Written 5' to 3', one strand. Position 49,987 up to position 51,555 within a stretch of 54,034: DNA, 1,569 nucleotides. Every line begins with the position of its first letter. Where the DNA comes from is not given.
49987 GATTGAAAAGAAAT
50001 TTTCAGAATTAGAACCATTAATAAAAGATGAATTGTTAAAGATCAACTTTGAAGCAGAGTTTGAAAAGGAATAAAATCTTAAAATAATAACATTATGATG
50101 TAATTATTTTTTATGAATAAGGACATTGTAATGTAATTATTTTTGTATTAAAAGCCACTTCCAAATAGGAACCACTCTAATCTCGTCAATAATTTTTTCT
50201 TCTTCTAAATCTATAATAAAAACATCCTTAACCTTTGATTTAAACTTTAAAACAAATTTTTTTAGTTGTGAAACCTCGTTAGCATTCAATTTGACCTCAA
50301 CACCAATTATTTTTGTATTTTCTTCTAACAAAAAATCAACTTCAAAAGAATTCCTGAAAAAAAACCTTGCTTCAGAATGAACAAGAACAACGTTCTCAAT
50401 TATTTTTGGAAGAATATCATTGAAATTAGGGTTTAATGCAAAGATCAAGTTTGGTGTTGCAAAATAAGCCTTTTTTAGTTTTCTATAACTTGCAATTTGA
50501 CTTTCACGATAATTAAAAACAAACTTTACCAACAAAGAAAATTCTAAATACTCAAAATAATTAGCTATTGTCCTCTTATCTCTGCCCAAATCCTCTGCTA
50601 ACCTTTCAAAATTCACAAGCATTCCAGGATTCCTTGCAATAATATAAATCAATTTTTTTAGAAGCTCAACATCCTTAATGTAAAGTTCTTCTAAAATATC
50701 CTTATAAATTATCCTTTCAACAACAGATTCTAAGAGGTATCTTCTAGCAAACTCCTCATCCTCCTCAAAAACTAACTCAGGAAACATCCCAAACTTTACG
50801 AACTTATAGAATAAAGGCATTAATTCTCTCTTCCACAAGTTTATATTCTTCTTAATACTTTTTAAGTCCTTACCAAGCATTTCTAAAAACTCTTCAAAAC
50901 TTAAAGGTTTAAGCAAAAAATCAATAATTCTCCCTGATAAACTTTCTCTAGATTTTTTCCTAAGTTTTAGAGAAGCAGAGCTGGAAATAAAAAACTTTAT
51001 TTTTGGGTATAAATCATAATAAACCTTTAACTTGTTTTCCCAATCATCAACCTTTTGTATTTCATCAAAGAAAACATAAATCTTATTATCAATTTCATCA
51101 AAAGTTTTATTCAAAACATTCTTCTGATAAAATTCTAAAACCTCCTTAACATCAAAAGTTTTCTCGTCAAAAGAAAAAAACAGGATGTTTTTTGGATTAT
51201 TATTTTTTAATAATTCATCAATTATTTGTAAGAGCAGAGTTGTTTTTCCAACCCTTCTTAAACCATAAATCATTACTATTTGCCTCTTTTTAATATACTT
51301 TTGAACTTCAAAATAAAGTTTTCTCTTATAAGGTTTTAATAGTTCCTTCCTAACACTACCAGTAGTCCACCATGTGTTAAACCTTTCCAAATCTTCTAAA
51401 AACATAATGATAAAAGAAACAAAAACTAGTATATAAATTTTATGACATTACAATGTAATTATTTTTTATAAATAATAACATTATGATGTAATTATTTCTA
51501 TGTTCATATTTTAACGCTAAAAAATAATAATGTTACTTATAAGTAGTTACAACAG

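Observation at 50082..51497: Single AAA+ ATPase gene bracketed by perfect 28-bp palindromic repeats with a second site exactly 33 bp away on both sides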

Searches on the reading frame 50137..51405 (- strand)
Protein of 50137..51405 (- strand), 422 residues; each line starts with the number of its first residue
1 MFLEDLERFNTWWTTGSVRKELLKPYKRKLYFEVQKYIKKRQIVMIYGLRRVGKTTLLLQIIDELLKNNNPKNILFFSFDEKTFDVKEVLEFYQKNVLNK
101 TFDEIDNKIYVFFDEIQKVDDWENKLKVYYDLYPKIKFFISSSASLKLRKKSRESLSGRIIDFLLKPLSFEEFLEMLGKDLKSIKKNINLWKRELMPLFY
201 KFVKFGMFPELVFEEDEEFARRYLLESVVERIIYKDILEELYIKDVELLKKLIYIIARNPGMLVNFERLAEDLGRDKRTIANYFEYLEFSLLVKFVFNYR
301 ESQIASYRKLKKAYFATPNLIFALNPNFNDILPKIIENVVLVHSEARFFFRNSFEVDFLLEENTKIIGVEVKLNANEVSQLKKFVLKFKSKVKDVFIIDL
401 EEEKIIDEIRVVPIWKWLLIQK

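Call 8: search_protein_families(library=pfam, proteins=[window:50137-51405:-], max_evalue=0.01)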
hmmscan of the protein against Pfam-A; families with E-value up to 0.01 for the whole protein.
window:50137-51405:- (422 aa): 10 families
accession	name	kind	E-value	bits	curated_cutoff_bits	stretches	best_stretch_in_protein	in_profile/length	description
PF13173.12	AAA_14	-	1.7e-35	122.3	27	1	41-174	2-129/129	AAA domain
PF13635.12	DUF4143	-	2.4e-14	53.8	28.1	1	235-373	2-159/160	Domain of unknown function (DUF4143)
PF01637.24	ATPase_2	-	4e-06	27.2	33.2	1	39-102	16-78/225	ATPase domain predominantly from Archaea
PF24883.2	NPHP3_N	-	0.0017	19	24.8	1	39-83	20-64/164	Nephrocystin 3, N-terminal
PF20720.3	nSTAND3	-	0.003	17.7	27.2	1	29-74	5-46/155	Novel STAND NTPase 3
PF00910.28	RNA_helicase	-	0.0034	18.3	21.5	1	44-124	1-66/105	RNA helicase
PF12775.13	AAA_7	-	0.0034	17.4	25.8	1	34-117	26-110/181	P-loop containing dynein motor region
PF13401.12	AAA_22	-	0.0063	17.3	27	0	40-97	4-58/130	AAA domain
PF13730.12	HTH_36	-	0.0081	16.4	25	0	265-288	27-50/55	Helix-turn-helix domain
PF13479.12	AAA_24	-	0.0099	16.2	27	0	42-108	3-47/195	AAA domain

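Call 11: find_homologous_proteins(query=window:50137-51405:-, max_evalue=1e-10)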
Query window:50137-51405:- (422 aa): 974 proteins with E <= 1e-10 among 8000 candidates; the best 120 are listed.
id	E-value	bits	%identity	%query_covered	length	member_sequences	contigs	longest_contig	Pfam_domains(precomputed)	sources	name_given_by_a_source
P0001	9.5e-265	896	100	100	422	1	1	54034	PF13173.13,PF13635.13,PF01637.25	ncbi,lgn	ncbi:MAG: ATP-binding protein [Candidatus Woesearchaeota archaeon]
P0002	6.6e-178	610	63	100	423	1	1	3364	PF13173.13,PF13635.13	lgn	-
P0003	9.0e-178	610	64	99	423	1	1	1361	PF13173.13,PF13635.13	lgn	-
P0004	1.1e-177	610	63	99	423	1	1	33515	PF13173.13,PF13635.13,PF01637.25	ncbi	-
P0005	2.6e-177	608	63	100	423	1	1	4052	PF13173.13,PF13635.13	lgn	-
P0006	6.7e-177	607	63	99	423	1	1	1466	PF13173.13,PF13635.13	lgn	-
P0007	4.0e-176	604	62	99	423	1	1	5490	PF13173.13,PF13635.13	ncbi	-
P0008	2.7e-172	592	63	99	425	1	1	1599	PF13173.13,PF13635.13,PF01637.25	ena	-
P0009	1.1e-171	590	60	99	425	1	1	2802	PF13173.13,PF13635.13,PF01637.25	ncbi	-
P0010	1.9e-171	589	62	100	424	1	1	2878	PF13173.13,PF13635.13,PF01637.25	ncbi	-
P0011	2.9e-171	588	61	99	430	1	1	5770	PF13173.13,PF13635.13,PF01637.25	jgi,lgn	-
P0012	4.4e-171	588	62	99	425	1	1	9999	PF13173.13,PF13635.13,PF01637.25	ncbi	-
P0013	5.5e-171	587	60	99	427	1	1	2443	PF13173.13,PF13635.13,PF01637.25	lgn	-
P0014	6.6e-171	587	59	99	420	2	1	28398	PF13173.13,PF13635.13,PF01637.25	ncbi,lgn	-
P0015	1.6e-170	586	60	99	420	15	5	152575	PF13173.13,PF13635.13,PF01637.25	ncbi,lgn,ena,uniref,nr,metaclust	ncbi:MAG: Archaeal ATPase [Candidatus Methanoperedens nitroreducens]|uniref:Archaeal ATPase n=1 Tax=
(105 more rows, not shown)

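Call 12: find_encoding_contigs(protein=window:50137-51405:-, flank=10000, max_places=10)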
Protein window:50137-51405:- (422 aa): 1 contig read that carries it; 1 place shown.
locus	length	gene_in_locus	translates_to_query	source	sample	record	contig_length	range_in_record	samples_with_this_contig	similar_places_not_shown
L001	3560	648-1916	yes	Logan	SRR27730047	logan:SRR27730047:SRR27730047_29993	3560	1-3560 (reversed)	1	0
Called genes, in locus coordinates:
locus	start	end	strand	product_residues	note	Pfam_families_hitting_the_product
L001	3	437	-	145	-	?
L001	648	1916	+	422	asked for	PF01637:ATPase_2 (weak), PF13173:AAA_14, PF13635:DUF4143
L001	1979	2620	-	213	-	PF00254:FKBP_C, PF22199:FKBP26_IF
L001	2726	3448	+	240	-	PF03946:Ribosomal_L11_N, PF00298:Ribosomal_L11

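Call 13: find_encoding_contigs(protein=P0004, flank=4000, max_places=4)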
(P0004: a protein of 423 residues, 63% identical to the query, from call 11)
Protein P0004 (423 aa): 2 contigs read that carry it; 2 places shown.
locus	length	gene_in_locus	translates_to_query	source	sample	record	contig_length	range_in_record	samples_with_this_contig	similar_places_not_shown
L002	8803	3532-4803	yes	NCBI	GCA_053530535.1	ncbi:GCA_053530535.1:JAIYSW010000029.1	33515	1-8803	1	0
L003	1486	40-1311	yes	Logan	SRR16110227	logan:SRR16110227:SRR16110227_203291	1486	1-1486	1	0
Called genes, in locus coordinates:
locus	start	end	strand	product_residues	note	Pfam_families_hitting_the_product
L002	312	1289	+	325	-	-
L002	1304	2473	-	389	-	PF00999:Na_H_Exchanger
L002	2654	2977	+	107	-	PF18446:DUF5611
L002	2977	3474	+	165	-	PF01947:Rv2949c-like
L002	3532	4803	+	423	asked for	PF01637:ATPase_2 (faint), PF13173:AAA_14, PF13635:DUF4143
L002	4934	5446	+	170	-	PF00258:Flavodoxin_1, PF12641:Flavodoxin_3 (faint), PF12724:Flavodoxin_5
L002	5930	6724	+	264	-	PF12706:Lactamase_B_2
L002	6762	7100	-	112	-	-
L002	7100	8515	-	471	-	PF04879:Molybdop_Fe4S4 (weak)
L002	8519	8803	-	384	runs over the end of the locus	PF04422:FrhB_FdhB_N, PF04432:FrhB_FdhB_C, PF13237:Fer4_10 (faint), PF12797:Fer4_2 (faint), PF12798:Fer4_3 (faint), PF13183:Fer4_8, PF13187:Fer4_9 (weak), PF00037:Fer4 (weak), +1 more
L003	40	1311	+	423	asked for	PF01637:ATPase_2 (faint), PF13173:AAA_14, PF13635:DUF4143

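Call 14: find_encoding_contigs(protein=P0002, flank=4000, max_places=4)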
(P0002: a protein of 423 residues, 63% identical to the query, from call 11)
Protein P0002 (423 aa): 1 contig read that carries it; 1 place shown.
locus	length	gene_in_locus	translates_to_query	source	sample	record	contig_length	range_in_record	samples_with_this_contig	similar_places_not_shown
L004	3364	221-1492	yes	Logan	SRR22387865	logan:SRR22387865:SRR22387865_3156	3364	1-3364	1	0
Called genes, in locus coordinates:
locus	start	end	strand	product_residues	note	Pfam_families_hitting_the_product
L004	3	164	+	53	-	?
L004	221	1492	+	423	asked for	PF13173:AAA_14, PF13635:DUF4143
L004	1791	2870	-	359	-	PF00988:CPSase_sm_chain, PF00117:GATase, PF07722:Peptidase_C26 (weak)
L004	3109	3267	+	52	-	-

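Call 15: find_encoding_contigs(protein=P0007, flank=4000, max_places=4)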
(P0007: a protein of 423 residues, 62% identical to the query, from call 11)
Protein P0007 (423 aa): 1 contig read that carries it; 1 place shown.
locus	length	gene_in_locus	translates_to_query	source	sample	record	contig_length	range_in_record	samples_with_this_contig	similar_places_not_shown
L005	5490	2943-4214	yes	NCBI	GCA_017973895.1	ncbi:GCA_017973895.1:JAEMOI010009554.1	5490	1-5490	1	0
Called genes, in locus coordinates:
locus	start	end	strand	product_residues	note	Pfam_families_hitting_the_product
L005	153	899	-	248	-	PF01995:NRD1_2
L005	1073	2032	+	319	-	-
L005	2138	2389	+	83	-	PF18446:DUF5611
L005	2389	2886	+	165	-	PF01947:Rv2949c-like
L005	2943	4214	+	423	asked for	PF13173:AAA_14, PF13635:DUF4143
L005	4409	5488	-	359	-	?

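Call 19: find_related_loci(query=A1, collection=genome_contigs, flank=3000)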
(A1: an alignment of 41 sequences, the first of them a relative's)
Query A1 (422 aa) in genome_contigs; peptide patterns used: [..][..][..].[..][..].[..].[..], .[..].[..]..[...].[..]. (x = any residue, [..] = any of these).
139 stretches matched a pattern; 105 encode a relative of the query (tblastn E <= 1e-3); the best 80 are kept; 79 distinct loci.
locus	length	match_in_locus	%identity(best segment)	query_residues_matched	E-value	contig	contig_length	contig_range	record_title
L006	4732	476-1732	61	1-419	0e+0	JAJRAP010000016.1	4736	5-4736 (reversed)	MAG: Candidatus Methanoperedens sp. isolate OWC_0015 OWC_0015_k121_1532524, whole genome shotgun sequence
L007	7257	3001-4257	61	1-419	4e-178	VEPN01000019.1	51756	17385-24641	MAG: Candidatus Methanoperedens sp. isolate MnB_21 scaffold19, whole genome shotgun sequence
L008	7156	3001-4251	62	3-419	3e-177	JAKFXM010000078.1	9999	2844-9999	MAG: Methanobacteriota archaeon isolate ND3_Bin_21 ND3_0001466, whole genome shotgun sequence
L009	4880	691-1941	60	3-419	3e-179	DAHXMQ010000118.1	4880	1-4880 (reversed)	MAG TPA_asm: Candidatus Methanoperedenaceae archaeon isolate clean1623 k141_424005, whole genome shotgun sequence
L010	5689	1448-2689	60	6-419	2e-172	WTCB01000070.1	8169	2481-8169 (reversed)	MAG: Candidatus Nanohaloarchaea archaeon isolate GLR72 c_000000123902, whole genome shotgun sequence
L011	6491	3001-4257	59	1-419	1e-171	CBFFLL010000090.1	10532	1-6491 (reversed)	Candidatus Methanoperedens nitroreducens isolate unclassified Methanoperidens genome assembly, contig: MAG037_90, whole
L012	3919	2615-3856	60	6-419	1e-175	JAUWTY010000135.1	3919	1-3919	MAG: Methanosarcinales archaeon isolate CSMAG_2592 CSMAG_2592_k141_1469965_length_3919_cov_10.0000, whole genome shotgun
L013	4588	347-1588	59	6-419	1e-169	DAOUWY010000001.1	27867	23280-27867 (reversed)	MAG TPA_asm: Methanosarcinales archaeon isolate CSMAG_887 CSMAG_887_k141_9347_length_27867_cov_307.0723, whole genome sh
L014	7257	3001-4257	59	1-419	4e-168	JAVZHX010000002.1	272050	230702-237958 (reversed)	MAG: Candidatus Micrarchaeia archaeon isolate DRTY-6_201901_bins_19 DRTY-6_201901_bins_19_scaffold_2, whole genome shotg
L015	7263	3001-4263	56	1-421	7e-167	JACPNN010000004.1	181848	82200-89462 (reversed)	MAG: Candidatus Aenigmatarchaeota archaeon isolate NC_groundwater_576_Ag_S-0.2um_47_17 S36_SO-2_scaffold_88494, whole ge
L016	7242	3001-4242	59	6-419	1e-165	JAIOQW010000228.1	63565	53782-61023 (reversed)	MAG: Methanosarcinales archaeon isolate SMBSF02 c_000000000004, whole genome shotgun sequence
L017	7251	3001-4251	56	3-419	3e-164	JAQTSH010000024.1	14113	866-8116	MAG: Methanoregula sp. isolate STB_182 NODE_10474_length_14113_cov_6.570785_Sandtown_B, whole genome shotgun sequence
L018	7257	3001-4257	60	1-419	3e-176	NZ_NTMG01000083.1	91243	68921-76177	Candidatus Methanoperedens sp. BLZ2 CMPBLZ2contig_2, whole genome shotgun sequence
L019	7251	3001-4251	55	3-419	2e-163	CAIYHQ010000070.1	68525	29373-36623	MAG: uncultured Methanomicrobiales archaeon isolate AlinenSediments_bin-4035 genome assembly, contig: bin-4035:070/134,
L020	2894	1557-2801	60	4-419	1e-172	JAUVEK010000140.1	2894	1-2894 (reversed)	MAG: Candidatus Nanohalarchaeota archaeon isolate CSMAG_321 CSMAG_321_k141_184885_length_2894_cov_24.6168, whole genome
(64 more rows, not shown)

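Call 20: search_solved_structures(query=A1, max_evalue=0.01)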
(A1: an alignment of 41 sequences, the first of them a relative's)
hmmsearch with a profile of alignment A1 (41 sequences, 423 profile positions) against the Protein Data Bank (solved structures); distinct sequences matched with E-value up to 0.01: 0.

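Call 21: search_protein_families(library=padloc, proteins=[window:50137-51405:-], max_evalue=0.01)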
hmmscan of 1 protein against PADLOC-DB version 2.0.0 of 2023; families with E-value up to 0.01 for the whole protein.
window:50137-51405:- (422 aa): 8 families
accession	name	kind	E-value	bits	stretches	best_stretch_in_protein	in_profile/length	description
PDLC04787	PDC-S01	-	5.4e-65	217.8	1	25-419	10-407/412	-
PDLC04789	PDC-S01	-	7.2e-48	161.5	1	27-391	3-359/375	-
PDLC04790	PDC-S01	-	1.2e-33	114.5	2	25-321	11-295/422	-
PDLC04791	PDC-S01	-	1.2e-32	111.1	1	26-392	2-371/395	-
PDLC04786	PDC-S01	-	4.3e-21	73.2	2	39-213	18-201/439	-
PDLC04788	PDC-S01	-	9.5e-19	65.6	1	32-312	8-295/448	-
PDLC04792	PDC-S01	-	5e-14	49.7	2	27-212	3-200/452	-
PDLC04140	mad8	-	5.2e-08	30.8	1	30-116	16-96/314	mads_8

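Call 22: search_protein_families(library=ncbifam, proteins=[window:50137-51405:-], max_evalue=0.01)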
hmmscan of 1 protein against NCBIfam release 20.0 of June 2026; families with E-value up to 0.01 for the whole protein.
window:50137-51405:- (422 aa): 3 families
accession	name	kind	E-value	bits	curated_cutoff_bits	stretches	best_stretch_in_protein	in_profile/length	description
NF006886.1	PRK09376.1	equivalog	0.00031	19.6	315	1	38-106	165-233/413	transcription termination factor Rho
TIGR00767.1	rho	equivalog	0.0013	17.7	509.45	1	38-107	165-234/415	transcription termination factor Rho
TIGR03925.1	T7SS_EccC_b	equivalog_domain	0.0054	15.1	346.55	1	39-89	359-409/564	type VII secretion protein EccCb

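Call 36: find_encoding_contigs(protein=P0003, flank=3000, max_places=5)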
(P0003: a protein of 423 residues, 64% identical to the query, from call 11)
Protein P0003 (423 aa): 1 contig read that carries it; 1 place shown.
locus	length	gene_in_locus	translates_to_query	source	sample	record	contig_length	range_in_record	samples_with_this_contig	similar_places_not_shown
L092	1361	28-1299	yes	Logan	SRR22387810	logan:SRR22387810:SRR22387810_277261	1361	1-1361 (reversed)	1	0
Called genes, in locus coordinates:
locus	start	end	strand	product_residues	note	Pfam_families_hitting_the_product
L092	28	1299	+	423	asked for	PF13173:AAA_14, PF13635:DUF4143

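Call 54: predict_structure(alignment_id=A1)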
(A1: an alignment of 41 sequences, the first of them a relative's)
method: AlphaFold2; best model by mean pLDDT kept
length: 422 residues; sequences in the alignment: 41
mean_pLDDT: 91.1   pTM: 0.89
mean pLDDT of the five models: 91.1, 90.4, 89.3, 87.6, 83.7
residues with pLDDT >= 90: 326; 70-90: 81; 50-70: 14; < 50: 1
segments of 3 or more residues with pLDDT < 50: none
pLDDT, mean of each block of 10 residues (from residue 1): 89 93 90 95 92 94 96 95 87 95 94 92 91 95 74 67 94 95 93 95 95 95 90 77 84 94 95 94 90 93 79 95 91 95 95 95 93 92 95 95 93 94 53
secondary structure, 60 per line:
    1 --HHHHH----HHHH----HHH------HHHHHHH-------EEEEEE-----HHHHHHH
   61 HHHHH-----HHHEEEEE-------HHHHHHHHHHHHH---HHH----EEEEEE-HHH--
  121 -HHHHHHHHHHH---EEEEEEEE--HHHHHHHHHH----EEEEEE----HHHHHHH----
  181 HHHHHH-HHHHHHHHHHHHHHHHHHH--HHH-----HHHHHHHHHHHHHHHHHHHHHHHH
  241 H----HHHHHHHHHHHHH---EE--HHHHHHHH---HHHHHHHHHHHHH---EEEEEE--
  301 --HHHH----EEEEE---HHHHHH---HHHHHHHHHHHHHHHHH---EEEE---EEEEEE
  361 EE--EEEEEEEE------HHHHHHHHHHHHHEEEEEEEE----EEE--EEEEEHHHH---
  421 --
elements in order: H3-7 H12-15 H29-35 E43-48 H54-65 E74-78 H86-98 E109-114 H122-132 E136-143 H146-155 E160-165 H170-176 H181-186 H188-206 H217-241 H246-258 H266-273 H277-289 E293-298 H303-306 E311-315 H319-324 H328-344 E348-351 E355-362 E365-372 H379-391 E392-399 E404-406 E409-413 H414-417

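Call 58: fold_search(model_id=the predicted structure, library=pdb)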
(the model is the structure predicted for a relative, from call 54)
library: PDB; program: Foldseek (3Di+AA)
matches with E <= 10: 1652; with E <= 0.001: 218
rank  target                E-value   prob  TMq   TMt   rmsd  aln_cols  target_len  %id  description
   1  2qby_A                2.1e-07  1.00  0.32  0.35   9.7       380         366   16  Crystal structure of a heterodimer of Cdc6/Orc1 initiators bound to origin DNA (from S. solfataricus) (released 2007-09-11)
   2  3pfi_B                5.4e-07  1.00  0.31  0.42  10.0       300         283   18  2.7 Angstrom resolution crystal structure of a probable holliday junction DNA helicase (ruvB) from Campylobacter jejun (released 2010-11-10)
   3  5juy_A                6.0e-07  1.00  0.44  0.19  10.3       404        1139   13  Active human apoptosome with procaspase-9 (released 2016-10-19)
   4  9jap_A                1.3e-06  1.00  0.39  0.22  11.5       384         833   14  Helical structure of EfAvs5(SIR2-STAND) (released 2025-03-19)
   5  2v1u_A                1.3e-06  1.00  0.35  0.37   9.2       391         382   12  STRUCTURE OF THE AEROPYRUM PERNIX ORC1 PROTEIN IN COMPLEX WITH DNA (released 2007-09-18)
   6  3shf                  1.4e-06  1.00  0.30  0.13  18.3       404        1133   14  Crystal structure of the R265S mutant of full-length murine Apaf-1 (released 2011-08-24)
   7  2qby_B                2.2e-06  1.00  0.25  0.28  12.5       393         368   13  Crystal structure of a heterodimer of Cdc6/Orc1 initiators bound to origin DNA (from S. solfataricus) (released 2007-09-11)
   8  1iqp_C                2.3e-06  1.00  0.31  0.39  10.5       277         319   17  Crystal Structure of the Clamp Loader Small Subunit from Pyrococcus furiosus (released 2001-09-19)
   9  8efv_C                2.5e-06  1.00  0.29  0.37  10.9       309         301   19  Structure of single homo-hexameric Holliday junction ATP-dependent DNA helicase RuvB motor (released 2023-05-10)
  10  8s0e_G                2.8e-06  1.00  0.31  0.38  15.0       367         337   12  H. sapiens OCCM bound to double stranded DNA (released 2024-10-02)
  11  8thb_C                2.9e-06  1.00  0.29  0.37  11.1       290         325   13  Structure of the Saccharomyces cerevisiae PCNA clamp unloader Elg1-RFC complex (released 2024-05-22)
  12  8efy_K                3.3e-06  1.00  0.33  0.43  11.1       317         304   18  Structure of double homo-hexameric AAA+ ATPase RuvB motors (released 2023-05-10)
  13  2chq_A                3.5e-06  1.00  0.30  0.38  13.3       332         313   15  Replication Factor C ADPNP complex (released 2006-06-06)
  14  9peo_C                4.8e-06  1.00  0.30  0.38  13.4       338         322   13  Structure of the S. cerevisiae clamp loader Replication Factor C (RFC) with mixed nucleotide occupancy (released 2025-11-12)
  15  3sfz                  4.8e-06  1.00  0.28  0.12  18.4       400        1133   12  Crystal structure of full-length murine Apaf-1 (released 2011-08-24)
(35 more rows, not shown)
